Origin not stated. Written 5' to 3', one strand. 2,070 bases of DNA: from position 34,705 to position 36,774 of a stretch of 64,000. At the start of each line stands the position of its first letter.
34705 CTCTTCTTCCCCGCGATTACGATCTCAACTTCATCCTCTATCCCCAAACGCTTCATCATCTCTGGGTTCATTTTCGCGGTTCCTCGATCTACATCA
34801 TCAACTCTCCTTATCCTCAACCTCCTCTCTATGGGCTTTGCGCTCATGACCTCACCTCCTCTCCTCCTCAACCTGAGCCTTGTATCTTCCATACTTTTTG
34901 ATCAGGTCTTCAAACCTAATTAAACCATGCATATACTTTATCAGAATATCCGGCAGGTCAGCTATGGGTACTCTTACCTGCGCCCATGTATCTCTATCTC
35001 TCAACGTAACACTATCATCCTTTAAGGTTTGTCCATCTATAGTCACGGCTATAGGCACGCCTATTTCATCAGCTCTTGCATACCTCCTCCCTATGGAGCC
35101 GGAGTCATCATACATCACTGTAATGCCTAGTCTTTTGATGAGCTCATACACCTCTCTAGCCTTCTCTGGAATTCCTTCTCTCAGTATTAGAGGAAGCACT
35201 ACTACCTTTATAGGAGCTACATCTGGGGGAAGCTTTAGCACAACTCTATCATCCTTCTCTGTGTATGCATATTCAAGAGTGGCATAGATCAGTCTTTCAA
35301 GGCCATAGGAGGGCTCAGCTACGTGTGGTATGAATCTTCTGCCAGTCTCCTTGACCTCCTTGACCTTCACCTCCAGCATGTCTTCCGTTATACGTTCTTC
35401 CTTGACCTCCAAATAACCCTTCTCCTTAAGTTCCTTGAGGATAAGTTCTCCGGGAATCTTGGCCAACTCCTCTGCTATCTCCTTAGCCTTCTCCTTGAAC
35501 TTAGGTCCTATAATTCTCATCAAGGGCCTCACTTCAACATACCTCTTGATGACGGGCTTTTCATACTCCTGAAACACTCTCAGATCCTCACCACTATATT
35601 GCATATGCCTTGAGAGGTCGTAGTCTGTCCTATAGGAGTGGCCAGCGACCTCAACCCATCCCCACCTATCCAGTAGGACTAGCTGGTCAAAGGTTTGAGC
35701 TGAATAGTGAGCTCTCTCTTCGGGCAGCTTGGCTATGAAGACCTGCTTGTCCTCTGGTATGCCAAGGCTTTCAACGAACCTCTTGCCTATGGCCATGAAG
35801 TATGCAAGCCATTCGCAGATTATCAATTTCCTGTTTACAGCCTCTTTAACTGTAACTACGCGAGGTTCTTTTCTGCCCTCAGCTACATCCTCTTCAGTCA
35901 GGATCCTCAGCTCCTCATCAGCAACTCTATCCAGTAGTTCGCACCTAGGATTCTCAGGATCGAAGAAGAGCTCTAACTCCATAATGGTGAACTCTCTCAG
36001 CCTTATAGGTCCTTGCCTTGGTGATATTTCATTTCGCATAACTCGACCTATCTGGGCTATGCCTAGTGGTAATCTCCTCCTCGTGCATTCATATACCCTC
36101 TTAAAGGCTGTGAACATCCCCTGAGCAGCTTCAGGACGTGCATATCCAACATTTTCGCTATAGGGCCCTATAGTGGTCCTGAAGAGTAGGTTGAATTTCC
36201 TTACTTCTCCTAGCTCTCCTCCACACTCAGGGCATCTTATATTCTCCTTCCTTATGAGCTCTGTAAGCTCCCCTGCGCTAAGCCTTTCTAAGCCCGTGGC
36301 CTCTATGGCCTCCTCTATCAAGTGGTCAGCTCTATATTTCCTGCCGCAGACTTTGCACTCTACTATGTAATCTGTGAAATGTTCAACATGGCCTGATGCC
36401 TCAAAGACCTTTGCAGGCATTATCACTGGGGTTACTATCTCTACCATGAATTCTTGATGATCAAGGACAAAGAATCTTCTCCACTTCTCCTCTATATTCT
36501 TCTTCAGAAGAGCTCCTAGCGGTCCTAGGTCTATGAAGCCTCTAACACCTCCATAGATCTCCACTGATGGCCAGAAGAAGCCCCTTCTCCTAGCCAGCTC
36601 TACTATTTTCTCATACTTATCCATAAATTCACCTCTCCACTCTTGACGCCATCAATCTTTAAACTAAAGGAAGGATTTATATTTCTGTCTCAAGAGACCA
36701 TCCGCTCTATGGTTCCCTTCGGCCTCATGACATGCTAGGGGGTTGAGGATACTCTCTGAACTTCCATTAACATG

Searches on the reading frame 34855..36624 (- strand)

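Call 105: search_protein_families(library=pfam, proteins=[window:34855-36624:-], max_evalue=0.001)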
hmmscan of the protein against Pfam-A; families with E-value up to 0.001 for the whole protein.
window:34855-36624:- (590 aa): 2 families
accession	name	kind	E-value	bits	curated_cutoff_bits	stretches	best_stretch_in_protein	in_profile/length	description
PF03129.25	HGTP_anticodon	-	2.6e-21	76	21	1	473-563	1-93/94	Anticodon binding domain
PF00587.30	tRNA-synt_2b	-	1.9e-06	28.5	29.3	1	162-231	13-81/179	tRNA synthetase class II core domain (G, H, P, S and T)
